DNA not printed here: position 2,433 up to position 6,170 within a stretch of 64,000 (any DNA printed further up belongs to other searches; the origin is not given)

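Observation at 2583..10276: T4SS core operon carries about 1,900 codons of one unrecognised DG/NG tandem repeat: an extra 1145-aa gene between virB9 and virB10, plus a ~1000-aa N-terminal extension of VirB10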

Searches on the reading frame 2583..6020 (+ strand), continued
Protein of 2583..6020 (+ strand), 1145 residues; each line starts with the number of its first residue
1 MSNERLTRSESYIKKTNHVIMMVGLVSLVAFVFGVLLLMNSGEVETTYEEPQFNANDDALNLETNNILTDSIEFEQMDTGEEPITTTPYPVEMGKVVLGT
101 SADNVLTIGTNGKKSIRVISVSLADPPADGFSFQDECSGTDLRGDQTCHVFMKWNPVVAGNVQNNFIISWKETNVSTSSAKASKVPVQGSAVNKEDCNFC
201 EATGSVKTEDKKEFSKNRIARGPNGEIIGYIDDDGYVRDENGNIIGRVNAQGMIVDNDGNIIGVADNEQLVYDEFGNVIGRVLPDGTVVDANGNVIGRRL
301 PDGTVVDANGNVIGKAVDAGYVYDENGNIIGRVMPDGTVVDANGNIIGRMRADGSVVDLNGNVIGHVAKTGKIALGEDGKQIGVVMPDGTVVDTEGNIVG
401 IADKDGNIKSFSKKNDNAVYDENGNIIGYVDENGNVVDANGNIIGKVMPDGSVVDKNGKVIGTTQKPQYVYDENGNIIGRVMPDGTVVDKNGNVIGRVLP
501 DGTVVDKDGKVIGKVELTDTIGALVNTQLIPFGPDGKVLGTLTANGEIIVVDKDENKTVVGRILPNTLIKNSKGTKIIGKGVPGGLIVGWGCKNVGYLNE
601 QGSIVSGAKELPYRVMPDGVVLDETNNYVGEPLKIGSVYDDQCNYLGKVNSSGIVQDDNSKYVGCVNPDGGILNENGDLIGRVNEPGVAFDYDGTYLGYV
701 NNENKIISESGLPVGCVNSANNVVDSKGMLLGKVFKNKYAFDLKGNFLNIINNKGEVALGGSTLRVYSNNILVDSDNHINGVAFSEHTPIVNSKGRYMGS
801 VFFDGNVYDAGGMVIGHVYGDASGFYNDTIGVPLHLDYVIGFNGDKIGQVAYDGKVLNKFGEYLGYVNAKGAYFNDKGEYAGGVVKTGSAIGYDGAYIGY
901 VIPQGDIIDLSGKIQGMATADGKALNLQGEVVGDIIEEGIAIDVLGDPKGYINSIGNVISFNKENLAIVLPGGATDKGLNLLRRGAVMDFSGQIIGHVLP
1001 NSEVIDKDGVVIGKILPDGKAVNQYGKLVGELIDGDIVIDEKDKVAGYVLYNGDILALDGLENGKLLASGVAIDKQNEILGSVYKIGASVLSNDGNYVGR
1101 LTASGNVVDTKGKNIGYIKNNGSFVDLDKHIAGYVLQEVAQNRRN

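Call 54: find_encoding_contigs(protein=P0091, flank=10000, max_places=1)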
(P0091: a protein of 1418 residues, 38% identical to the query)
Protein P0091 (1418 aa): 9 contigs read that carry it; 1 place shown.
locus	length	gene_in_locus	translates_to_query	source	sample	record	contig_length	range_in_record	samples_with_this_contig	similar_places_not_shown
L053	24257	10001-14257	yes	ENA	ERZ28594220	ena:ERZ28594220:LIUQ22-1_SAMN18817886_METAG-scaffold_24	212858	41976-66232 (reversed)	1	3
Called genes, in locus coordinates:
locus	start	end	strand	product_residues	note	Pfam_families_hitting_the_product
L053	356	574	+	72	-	-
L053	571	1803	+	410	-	-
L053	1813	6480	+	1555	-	-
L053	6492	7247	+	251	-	PF04335:VirB8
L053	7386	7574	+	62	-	-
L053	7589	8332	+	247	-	PF04335:VirB8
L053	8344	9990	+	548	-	PF03524:CagX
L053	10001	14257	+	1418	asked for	PF12396:DUF3659 (faint), PF05593:RHS_repeat (faint), PF21784:Bflower (weak)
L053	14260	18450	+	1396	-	PF21784:Bflower (faint), PF21785:Bflower_2, PF03743:TrbI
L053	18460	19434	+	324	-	PF00437:T2SSE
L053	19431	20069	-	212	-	PF03193:RsgA_GTPase (weak), PF00735:Septin (faint), PF01926:MMR_HSR1, PF02421:FeoB_N (weak), PF00350:Dynamin_N (faint), PF00009:GTP_EFTU (weak)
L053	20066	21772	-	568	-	PF14849:YidC_periplas, PF02096:60KD_IMP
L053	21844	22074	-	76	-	PF01809:YidD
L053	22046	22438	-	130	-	PF00825:Ribonuclease_P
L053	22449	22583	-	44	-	PF00468:Ribosomal_L34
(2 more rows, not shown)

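Call 66: find_encoding_contigs(protein=P0129, flank=10000, max_places=2)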
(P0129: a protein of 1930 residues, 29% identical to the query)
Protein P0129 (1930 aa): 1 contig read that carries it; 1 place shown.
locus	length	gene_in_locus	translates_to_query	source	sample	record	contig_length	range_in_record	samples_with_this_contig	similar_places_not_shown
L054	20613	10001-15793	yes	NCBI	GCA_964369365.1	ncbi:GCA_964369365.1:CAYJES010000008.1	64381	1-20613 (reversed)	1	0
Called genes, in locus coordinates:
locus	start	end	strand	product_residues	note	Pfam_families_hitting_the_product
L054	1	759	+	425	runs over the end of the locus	PF00675:Peptidase_M16 (weak), PF05193:Peptidase_M16_C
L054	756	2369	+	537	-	PF00342:PGI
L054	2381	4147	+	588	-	PF02518:HATPase_c, PF13589:HATPase_c_3, PF01119:DNA_mis_repair, PF08676:MutL_C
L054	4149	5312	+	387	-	PF01966:HD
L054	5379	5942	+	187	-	-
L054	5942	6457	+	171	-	-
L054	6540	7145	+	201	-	PF00588:SpoU_methylase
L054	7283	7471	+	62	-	-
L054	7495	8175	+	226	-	PF04335:VirB8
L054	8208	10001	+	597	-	PF03524:CagX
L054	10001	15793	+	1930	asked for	PF12396:DUF3659 (faint), PF21784:Bflower (faint), PF21785:Bflower_2, PF03743:TrbI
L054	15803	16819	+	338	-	PF00437:T2SSE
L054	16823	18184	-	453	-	PF13306:LRR_5 (weak)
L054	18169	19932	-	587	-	-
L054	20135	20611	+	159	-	?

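Call 67: find_encoding_contigs(protein=P0120, flank=10000, max_places=2)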
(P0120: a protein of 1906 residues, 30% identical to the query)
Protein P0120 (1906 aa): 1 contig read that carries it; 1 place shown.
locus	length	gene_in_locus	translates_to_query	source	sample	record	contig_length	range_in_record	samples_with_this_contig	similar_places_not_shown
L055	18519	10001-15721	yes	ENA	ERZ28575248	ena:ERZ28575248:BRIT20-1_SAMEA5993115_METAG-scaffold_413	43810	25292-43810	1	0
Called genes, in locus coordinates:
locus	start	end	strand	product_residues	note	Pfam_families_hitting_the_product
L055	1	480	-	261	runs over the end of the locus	PF01066:CDP-OH_P_transf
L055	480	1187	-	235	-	PF02666:PS_Dcarbxylase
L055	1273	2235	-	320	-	PF19077:Big_13 (faint), PF17936:Big_6 (faint), PF01476:LysM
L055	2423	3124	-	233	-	PF00561:Abhydrolase_1, PF12697:Abhydrolase_6, PF12146:Hydrolase_4 (weak)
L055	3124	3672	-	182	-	PF00857:Isochorismatase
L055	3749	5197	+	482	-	PF00270:DEAD, PF04851:ResIII, PF00271:Helicase_C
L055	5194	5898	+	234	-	PF02230:Abhydrolase_2, PF00326:Peptidase_S9 (faint), PF00756:Esterase (weak)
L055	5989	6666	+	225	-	PF04335:VirB8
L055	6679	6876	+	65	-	-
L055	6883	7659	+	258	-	PF04335:VirB8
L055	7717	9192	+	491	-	PF03524:CagX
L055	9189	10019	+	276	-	-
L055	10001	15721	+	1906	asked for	PF05593:RHS_repeat (faint), PF12396:DUF3659 (faint), PF21784:Bflower (faint), PF21785:Bflower_2, PF03743:TrbI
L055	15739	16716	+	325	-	PF00437:T2SSE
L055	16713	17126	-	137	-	PF07309:FlaF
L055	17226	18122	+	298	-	-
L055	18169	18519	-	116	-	?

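Call 92: find_encoding_contigs(protein=P0148, flank=8000, max_places=2)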
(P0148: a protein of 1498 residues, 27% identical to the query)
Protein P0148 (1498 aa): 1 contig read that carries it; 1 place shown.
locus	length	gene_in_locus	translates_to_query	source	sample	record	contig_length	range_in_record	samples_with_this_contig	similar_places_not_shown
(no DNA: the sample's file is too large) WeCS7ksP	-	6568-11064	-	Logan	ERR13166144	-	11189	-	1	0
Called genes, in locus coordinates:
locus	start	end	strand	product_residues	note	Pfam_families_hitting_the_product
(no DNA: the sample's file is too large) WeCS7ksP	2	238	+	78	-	?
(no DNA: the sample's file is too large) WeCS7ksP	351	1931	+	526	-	PF02776:TPP_enzyme_N, PF00205:TPP_enzyme_M, PF02775:TPP_enzyme_C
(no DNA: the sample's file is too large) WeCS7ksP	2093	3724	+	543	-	PF13541:ChlI, PF00158:Sigma54_activat (faint), PF01078:Mg_chelatase, PF07728:AAA_5, PF00493:MCM (weak), PF13335:Mg_chelatase_C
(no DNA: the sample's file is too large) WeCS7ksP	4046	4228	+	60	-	-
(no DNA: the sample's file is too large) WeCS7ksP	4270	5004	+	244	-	PF04335:VirB8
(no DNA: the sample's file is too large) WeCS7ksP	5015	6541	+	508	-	PF03524:CagX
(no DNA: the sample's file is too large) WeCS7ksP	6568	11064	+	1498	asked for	PF12396:DUF3659 (faint), PF21784:Bflower (faint), PF21785:Bflower_2, PF03743:TrbI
